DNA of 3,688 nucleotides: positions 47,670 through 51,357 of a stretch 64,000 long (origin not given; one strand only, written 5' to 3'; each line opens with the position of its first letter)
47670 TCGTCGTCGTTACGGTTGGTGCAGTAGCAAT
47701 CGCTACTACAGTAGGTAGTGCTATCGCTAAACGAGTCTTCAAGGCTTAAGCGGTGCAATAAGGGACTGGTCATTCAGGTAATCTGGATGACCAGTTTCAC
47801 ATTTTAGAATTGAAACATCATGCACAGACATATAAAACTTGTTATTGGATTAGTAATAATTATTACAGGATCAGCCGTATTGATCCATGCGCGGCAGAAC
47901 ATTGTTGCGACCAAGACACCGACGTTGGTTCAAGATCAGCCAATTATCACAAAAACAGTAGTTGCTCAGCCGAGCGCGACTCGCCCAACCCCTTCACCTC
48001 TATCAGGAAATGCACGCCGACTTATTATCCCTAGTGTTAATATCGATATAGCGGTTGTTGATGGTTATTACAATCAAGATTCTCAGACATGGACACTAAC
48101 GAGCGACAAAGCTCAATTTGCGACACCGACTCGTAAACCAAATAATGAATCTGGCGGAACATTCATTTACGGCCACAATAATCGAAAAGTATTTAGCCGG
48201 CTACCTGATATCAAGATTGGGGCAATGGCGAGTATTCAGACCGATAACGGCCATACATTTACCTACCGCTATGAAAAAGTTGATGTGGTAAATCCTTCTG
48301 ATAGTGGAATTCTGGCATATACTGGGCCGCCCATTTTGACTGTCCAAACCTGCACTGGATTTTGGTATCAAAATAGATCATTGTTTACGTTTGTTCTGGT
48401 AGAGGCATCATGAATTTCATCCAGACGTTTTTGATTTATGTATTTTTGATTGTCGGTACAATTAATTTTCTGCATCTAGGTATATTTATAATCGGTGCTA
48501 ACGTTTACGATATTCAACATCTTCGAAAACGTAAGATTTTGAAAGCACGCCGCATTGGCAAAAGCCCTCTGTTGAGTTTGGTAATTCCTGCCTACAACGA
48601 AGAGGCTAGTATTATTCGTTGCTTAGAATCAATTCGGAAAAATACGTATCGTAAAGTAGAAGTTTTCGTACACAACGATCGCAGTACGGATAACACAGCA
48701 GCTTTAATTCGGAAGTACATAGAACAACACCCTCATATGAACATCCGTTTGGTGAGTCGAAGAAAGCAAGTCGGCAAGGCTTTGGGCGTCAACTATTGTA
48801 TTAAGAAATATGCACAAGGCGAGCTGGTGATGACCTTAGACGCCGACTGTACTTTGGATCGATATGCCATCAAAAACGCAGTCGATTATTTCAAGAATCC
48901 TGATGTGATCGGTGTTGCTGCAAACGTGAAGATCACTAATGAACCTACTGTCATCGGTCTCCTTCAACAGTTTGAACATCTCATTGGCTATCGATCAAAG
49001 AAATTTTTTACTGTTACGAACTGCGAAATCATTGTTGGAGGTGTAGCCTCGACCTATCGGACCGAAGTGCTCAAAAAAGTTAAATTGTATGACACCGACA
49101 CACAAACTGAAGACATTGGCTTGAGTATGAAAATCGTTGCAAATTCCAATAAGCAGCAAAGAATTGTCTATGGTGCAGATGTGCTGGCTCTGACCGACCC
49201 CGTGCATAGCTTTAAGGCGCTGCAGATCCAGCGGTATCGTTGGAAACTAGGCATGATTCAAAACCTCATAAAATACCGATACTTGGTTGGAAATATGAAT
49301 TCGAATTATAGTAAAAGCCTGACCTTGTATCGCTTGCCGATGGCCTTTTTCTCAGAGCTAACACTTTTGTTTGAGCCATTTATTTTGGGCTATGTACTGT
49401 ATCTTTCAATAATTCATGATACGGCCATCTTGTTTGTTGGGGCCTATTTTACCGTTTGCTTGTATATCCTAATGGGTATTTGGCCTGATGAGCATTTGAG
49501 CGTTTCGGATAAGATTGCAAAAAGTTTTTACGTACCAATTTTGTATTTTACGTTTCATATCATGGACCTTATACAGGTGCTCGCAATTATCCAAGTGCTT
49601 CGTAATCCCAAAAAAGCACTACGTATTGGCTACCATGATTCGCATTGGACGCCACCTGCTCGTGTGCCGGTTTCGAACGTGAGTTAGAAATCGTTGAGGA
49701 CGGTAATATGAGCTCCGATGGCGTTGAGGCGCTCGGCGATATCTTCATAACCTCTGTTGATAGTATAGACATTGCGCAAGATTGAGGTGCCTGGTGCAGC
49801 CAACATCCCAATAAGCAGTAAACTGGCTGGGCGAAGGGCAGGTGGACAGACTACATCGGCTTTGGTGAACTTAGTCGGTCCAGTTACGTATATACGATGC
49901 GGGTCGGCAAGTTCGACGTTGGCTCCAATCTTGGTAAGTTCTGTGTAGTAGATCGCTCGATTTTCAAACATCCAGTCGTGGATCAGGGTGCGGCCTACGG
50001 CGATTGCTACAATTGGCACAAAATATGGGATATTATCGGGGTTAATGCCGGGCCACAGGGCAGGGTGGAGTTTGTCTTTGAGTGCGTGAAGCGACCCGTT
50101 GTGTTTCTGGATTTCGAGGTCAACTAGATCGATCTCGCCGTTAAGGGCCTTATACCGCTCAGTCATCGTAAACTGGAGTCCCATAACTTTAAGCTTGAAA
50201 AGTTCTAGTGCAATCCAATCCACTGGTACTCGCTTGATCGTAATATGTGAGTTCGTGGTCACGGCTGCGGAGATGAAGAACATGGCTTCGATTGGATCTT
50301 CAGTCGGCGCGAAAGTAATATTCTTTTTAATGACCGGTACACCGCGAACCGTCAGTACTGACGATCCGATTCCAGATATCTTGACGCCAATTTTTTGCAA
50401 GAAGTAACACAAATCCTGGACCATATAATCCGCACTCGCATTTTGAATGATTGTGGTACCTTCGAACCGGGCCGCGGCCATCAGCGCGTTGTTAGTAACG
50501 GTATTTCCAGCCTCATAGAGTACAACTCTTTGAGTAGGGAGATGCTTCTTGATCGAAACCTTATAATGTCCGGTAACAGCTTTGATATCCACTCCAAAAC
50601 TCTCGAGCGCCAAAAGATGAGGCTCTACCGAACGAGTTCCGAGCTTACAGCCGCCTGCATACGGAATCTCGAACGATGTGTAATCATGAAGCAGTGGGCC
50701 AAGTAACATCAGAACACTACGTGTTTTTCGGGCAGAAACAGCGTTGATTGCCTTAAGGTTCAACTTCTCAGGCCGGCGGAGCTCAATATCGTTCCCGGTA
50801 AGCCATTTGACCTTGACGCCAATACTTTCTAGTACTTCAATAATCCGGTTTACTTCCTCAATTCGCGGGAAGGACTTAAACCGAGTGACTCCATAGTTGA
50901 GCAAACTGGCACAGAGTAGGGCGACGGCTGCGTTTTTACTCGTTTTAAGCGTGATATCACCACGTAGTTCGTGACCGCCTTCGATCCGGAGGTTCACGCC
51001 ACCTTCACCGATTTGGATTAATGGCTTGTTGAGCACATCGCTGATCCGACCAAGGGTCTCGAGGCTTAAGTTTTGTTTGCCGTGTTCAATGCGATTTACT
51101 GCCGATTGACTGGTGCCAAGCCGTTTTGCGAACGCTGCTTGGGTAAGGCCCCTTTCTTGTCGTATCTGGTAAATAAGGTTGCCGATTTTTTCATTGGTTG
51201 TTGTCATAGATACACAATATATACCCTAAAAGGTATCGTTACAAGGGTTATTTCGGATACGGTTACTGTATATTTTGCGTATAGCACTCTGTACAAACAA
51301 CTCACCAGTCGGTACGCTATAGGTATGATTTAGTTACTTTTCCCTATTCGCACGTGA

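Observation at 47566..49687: Unannotated 56-aa LPNTG mini-substrate, then a sortase translationally coupled to a processive GT2 synthase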

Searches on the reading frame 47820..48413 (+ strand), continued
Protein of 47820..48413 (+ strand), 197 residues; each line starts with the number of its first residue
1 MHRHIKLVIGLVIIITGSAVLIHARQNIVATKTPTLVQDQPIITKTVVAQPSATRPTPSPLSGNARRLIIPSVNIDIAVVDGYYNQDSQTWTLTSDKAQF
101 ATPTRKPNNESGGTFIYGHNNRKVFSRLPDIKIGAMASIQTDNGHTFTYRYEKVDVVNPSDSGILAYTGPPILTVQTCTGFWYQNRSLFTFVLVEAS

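Call 59: fold_search(model_id=the predicted structure, library=pdb)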
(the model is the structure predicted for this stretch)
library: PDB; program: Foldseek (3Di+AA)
matches with E <= 10: 374; with E <= 0.001: 105
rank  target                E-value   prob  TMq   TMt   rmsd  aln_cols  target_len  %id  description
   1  4d7w                  3.2e-09  1.00  0.55  0.56   3.4       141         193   20  Crystal structure of sortase C1 (SrtC1) from Streptococcus agalactiae (released 2015-08-19)
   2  3o0p                  4.0e-09  1.00  0.55  0.56   3.9       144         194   22  Pilus-related Sortase C of Group B Streptococcus (released 2011-03-09)
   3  3re9                  4.8e-09  1.00  0.54  0.59   3.8       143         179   19  Crystal structure of sortaseC1 from Streptococcus suis (released 2011-06-01)
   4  9iok_A                5.3e-09  1.00  0.55  0.62   4.4       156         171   18  Crystal Structure of Sortase E from Thermobifida fusca (released 2025-07-09)
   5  3tbe_D                5.9e-09  1.00  0.55  0.56   3.6       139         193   19  The crystal structure of the complex of Streptococcus agalactiae sortase C1 and MTSET (released 2011-10-26)
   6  9iv0_A                6.3e-09  1.00  0.55  0.62   4.1       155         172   18  Crystal Structure of Sortase E mutant Y128F from Thermobifida fusca (released 2025-07-23)
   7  9m4u_A                6.3e-09  1.00  0.54  0.62   4.6       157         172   20  Crystal Structure of Sortase E mutant P94A from Thermobifida fusca (released 2026-03-04)
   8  4g1j_A                9.3e-09  1.00  0.52  0.51   4.0       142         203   19  Sortase C1 of GBS Pilus Island 1 (released 2012-12-05)
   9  3tbe_C                9.8e-09  1.00  0.55  0.57   3.6       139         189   19  The crystal structure of the complex of Streptococcus agalactiae sortase C1 and MTSET (released 2011-10-26)
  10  3tbe_F                9.8e-09  1.00  0.54  0.57   3.9       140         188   19  The crystal structure of the complex of Streptococcus agalactiae sortase C1 and MTSET (released 2011-10-26)
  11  9m5i_A                9.8e-09  1.00  0.53  0.62   4.3       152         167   18  Crystal Structure of the double mutant (P94A and Y128F) of Sortase E from Thermobifida fusca (released 2026-03-11)
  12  2xwg_B                1.0e-08  1.00  0.53  0.56   3.7       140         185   19  Crystal structure of sortase C-1 from Actinomyces oris (formerly Actinomyces naeslundii) (released 2011-02-23)
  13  3tbe_E                1.2e-08  1.00  0.55  0.56   3.6       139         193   19  The crystal structure of the complex of Streptococcus agalactiae sortase C1 and MTSET (released 2011-10-26)
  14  9j0t_A                1.2e-08  1.00  0.55  0.61   4.1       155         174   18  Crystal Structure of Sortase E mutant - C222A from Thermobifida fusca (released 2025-08-06)
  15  4g1h                  1.3e-08  1.00  0.54  0.61   3.2       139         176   18  Group B Streptococcus Pilus Island 1 Sortase C2 (released 2012-12-05)
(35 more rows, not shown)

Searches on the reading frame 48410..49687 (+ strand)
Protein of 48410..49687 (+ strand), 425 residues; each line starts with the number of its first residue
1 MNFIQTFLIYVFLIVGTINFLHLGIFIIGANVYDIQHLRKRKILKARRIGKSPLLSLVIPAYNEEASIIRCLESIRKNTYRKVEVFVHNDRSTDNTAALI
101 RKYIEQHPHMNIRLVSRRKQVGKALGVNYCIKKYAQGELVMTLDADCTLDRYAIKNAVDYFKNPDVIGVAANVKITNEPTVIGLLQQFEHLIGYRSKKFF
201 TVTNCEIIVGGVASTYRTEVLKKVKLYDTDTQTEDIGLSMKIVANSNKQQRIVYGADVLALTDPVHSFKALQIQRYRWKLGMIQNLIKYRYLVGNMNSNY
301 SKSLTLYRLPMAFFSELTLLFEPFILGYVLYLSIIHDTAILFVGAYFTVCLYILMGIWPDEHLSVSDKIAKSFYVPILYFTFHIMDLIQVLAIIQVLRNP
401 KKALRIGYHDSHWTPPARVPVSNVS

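Call 3: search_protein_families(library=pfam, proteins=[window:48410-49687:+], max_evalue=0.01)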
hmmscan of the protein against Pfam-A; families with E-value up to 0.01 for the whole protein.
window:48410-49687:+ (425 aa): 6 families
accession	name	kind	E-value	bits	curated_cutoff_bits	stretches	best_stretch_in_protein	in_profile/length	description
PF00535.33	Glycos_transf_2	-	4.3e-29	102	23.3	1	56-224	1-167/168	Glycosyl transferase family 2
PF13641.12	Glyco_tranf_2_3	-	3.4e-22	80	27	1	55-279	3-228/230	Glycosyltransferase like family 2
PF13632.12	Glyco_trans_2_3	-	2.5e-07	31.2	27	1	140-340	2-183/198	Glycosyl transferase family group 2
PF10111.15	Glyco_tranf_2_2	-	0.00026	21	27.3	1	56-149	1-96/276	Glycosyltransferase like family 2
PF05679.22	CHGN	-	0.0036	16.6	23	0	69-151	275-369/512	Chondroitin N-acetylgalactosaminyltransferase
PF13704.12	Glyco_tranf_2_4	-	0.0053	17.7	27.5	0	63-146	2-81/98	Glycosyl transferase family 2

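Call 4: search_protein_families(library=ncbifam, proteins=[window:48410-49687:+], max_evalue=0.01)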
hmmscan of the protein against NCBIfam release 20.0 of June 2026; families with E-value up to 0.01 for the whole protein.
window:48410-49687:+ (425 aa): 29 families (the best 25 are shown)
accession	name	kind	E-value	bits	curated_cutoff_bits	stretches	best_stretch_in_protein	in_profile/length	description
TIGR03937.1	PgaC_IcaA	equivalog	1.5e-38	132.8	422.3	1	25-417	15-405/407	poly-beta-1,6-N-acetyl-D-glucosamine synthase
TIGR03111.1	glyc2_xrt_Gpos1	hypoth_equivalog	1.5e-28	99.8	363.95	1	27-374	22-384/439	TIGR03111 family XrtG-associated glycosyltransferase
TIGR04283.1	glyco_like_mftF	equivalog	5.9e-14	52.2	182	1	55-246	1-173/221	TIGR04283 family arsenosugar biosynthesis glycosyltransferase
NF007482.0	PRK10073.1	equivalog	3.1e-13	49.4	423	1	52-151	5-100/334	glycosyltransferase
NF053846.1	glyco_with_XrtP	equivalog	8.6e-12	44.4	520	1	15-178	5-177/440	XrtP-associated glycosyltransferase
NF047683.1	TeichurnBiosyTuaG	equivalog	1.8e-11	44.1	400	1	51-164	4-114/252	teichuronic acid biosynthesis protein TuaG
TIGR04242.1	nodulat_NodC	equivalog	9.9e-11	41.2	550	1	45-178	40-173/395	chitooligosaccharide synthase NodC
NF041875.1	EPS_EpsD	equivalog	4.5e-10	39.4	370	1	55-151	1-94/325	exopolysaccharide biosynthesis glycosyltransferase EpsD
NF050050.1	ProtGlycPglI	equivalog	5.3e-10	39.2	500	1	53-163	2-110/306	GalNAc(5)-diNAcBac-PP-undecaprenol beta-1,3-glucosyltransferase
TIGR03965.1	mycofact_glyco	equivalog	8.3e-10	38.1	280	1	53-189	74-205/467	mycofactocin biosynthesis glycosyltransferase MftF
NF038302.1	EPS_HpsE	equivalog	9.8e-10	37.9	300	1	55-170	3-120/307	hormogonium polysaccharide biosynthesis glycosyltransferase HpsE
NF053739.1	GlytfEpsEBac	equivalog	1.3e-09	37.4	450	1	53-160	1-106/265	glycosyltransferase EpsE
NF038299.1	EPS_HpsN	equivalog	2.7e-09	36.4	425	1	53-173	1-119/317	hormogonium polysaccharide biosynthesis glycosyltransferase HpsN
NF047588.1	GlcsyltransPgfSStrep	equivalog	5.9e-09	35.6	500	1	55-164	3-113/308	glycosyltransferase PgfS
NF041394.1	GtaseAglG_Halo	equivalog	1.6e-08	34.2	440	1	56-232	4-179/304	glucosyl-dolichyl phosphate glucuronosyltransferase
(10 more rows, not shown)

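Call 40: search_solved_structures(query=window:48410-49684:+, max_evalue=0.001)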
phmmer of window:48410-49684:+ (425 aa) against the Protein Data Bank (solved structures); distinct sequences matched with E-value up to 0.001: 17.
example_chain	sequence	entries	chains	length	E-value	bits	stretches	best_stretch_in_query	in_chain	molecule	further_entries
6yv7_B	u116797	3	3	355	1.2e-15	60.8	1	53-274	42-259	Glycosyl transferase, family 2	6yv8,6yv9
6yv7_A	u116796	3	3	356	1.2e-15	60.8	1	53-274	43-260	Glycosyl transferase, family 2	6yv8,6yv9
2z87_A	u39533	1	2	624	1.3e-15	60.6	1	39-164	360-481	Chondroitin synthase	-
2z86_A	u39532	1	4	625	1.3e-15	60.6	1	39-164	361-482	Chondroitin synthase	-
5hea_A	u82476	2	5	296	1.5e-09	40.7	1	52-155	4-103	Putative glycosyltransferase (GalT1)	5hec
3l7m_A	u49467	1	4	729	5.4e-08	35.6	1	55-182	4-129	Teichoic acid biosynthesis protein F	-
3l7i_A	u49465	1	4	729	5.4e-08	35.6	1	55-182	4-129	Teichoic acid biosynthesis protein F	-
3l7j_A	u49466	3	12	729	5.4e-08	35.6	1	55-182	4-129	Teichoic acid biosynthesis protein F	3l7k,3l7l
5tze_C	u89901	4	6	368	1.6e-07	34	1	56-247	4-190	Glycosyl transferase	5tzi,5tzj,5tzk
5tz8_A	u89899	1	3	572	3.4e-07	32.9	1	56-177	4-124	Glycosyl transferase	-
3bcv_A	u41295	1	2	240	7.9e-07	31.7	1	53-151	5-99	Putative glycosyltransferase protein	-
6p61_A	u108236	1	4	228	4.3e-06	29.3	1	49-154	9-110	Glycosyltransferase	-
5eke_A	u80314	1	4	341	0.00047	22.6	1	55-162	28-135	Uncharacterized glycosyltransferase sll0501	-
5ekp_C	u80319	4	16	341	0.00047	22.6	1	55-162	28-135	Uncharacterized glycosyltransferase sll0501 | Glycosyltransferase sll0501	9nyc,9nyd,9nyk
9nye_A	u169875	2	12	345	0.00049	22.5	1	55-162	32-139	Glycosyltransferase sll0501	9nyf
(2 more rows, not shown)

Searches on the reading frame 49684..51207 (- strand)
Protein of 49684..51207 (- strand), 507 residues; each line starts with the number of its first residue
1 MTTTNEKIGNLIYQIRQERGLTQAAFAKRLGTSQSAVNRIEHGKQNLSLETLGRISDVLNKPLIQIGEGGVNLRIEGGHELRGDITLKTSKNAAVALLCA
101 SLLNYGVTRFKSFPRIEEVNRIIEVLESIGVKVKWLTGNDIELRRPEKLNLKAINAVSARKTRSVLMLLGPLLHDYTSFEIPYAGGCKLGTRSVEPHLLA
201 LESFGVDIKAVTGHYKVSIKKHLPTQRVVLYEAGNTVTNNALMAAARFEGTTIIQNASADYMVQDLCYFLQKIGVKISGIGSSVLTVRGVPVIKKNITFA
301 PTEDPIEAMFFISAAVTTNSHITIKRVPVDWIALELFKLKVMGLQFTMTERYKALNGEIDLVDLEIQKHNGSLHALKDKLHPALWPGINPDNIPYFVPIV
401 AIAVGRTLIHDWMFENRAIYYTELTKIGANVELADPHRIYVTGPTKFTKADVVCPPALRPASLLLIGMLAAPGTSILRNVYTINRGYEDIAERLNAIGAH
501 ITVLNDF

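Call 3: search_protein_families(library=pfam, proteins=[window:49684-51207:-], max_evalue=0.01)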
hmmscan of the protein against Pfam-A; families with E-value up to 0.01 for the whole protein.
window:49684-51207:- (507 aa): 9 families
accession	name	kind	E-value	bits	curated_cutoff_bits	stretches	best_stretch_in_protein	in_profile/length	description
PF00275.25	EPSP_synthase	-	4.1e-40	138.2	22.8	1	76-494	2-417/417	EPSP synthase (3-phosphoshikimate 1-carboxyvinyltransferase)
PF01381.28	HTH_3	-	2.6e-16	59.8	23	1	12-63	1-52/55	Helix-turn-helix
PF13560.12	HTH_31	-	9.7e-10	39.1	27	1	14-59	8-54/64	Helix-turn-helix domain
PF12844.13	HTH_19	-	1.2e-06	28.8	30.2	1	9-56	1-48/64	Helix-turn-helix domain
PF13443.12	HTH_26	-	4e-06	27.4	22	1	14-60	4-51/63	Cro/C1-type HTH DNA-binding domain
PF13744.12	HTH_37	-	2.2e-05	24.6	27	1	8-46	19-57/80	Helix-turn-helix domain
PF22495.2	HTH_92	-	0.00074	19.2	27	1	14-44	2-32/45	RsaL-like HTH domain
PF04545.22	Sigma70_r4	-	0.0017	18.2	24.1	0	15-42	15-42/50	Sigma-70, region 4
PF20432.4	Xre-like-HTH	-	0.009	16.7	25.8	0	19-59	22-62/63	Antitoxin Xre-like helix-turn-helix domain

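Call 4: search_protein_families(library=ncbifam, proteins=[window:49684-51207:-], max_evalue=0.01)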
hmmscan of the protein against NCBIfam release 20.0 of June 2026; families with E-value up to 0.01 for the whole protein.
window:49684-51207:- (507 aa): 19 families
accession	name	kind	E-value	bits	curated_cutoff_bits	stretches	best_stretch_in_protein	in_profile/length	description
NF006873.0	PRK09369.1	subfamily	1.4e-96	323.7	297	1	73-503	4-416/419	UDP-N-acetylglucosamine 1-carboxyvinyltransferase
TIGR01072.1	murA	equivalog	6.9e-91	305.1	392.7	1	73-502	4-415/416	UDP-N-acetylglucosamine 1-carboxyvinyltransferase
NF009470.0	PRK12830.1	equivalog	3e-63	214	552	1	73-503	4-414/417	UDP-N-acetylglucosamine 1-carboxyvinyltransferase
TIGR01356.1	aroA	equivalog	3.3e-16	59.1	287.25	1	83-411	1-320/415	3-phosphoshikimate 1-carboxyvinyltransferase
TIGR03070.1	couple_hipB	subfamily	5.3e-14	51.9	71.65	1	7-60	2-55/58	type II toxin-antitoxin system Y4mF family antitoxin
NF011381.1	PRK14806.1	equivalog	4.4e-11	41.8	902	1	71-409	302-634/733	bifunctional prephenate dehydrogenase/3-phosphoshikimate 1-carboxyvinyltransferase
NF041951.1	phage_RstR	subfamily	9.6e-09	35.5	80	1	9-60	4-55/108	RstR family transcriptional repressor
NF038139.1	Reg_Aceta_RamB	equivalog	3.1e-08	32.7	700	1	8-59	3-54/465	acetate metabolism transcriptional regulator RamB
NF006015.0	PRK08154.1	subfamily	4.1e-06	26.2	204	1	6-65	29-88/314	anaerobic benzoate catabolism transcriptional regulator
NF007271.0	PRK09726.1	equivalog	1.8e-05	24.6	79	1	7-59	12-64/88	type II toxin-antitoxin system antitoxin HipB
TIGR03830.1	CxxCG_CxxCG_HTH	subfamily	2.4e-05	24.1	61.8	1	6-47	64-105/127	type II TA system antitoxin MqsA family protein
NF041575.1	antitoxPezA_Strep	equivalog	3.3e-05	23.9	290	1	8-68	2-63/158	type II toxin-antitoxin system antitoxin PezA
NF010465.0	PRK13890.1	equivalog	5.5e-05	23.2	96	1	12-66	10-64/121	conjugal transfer protein TrbA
TIGR02612.1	mob_myst_A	hypoth_equivalog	0.00012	22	122.6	0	12-60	30-80/150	mobile mystery protein A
NF007408.0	PRK09943.1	equivalog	0.00024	20.7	211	1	3-63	3-63/185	HTH-type transcriptional regulator PuuR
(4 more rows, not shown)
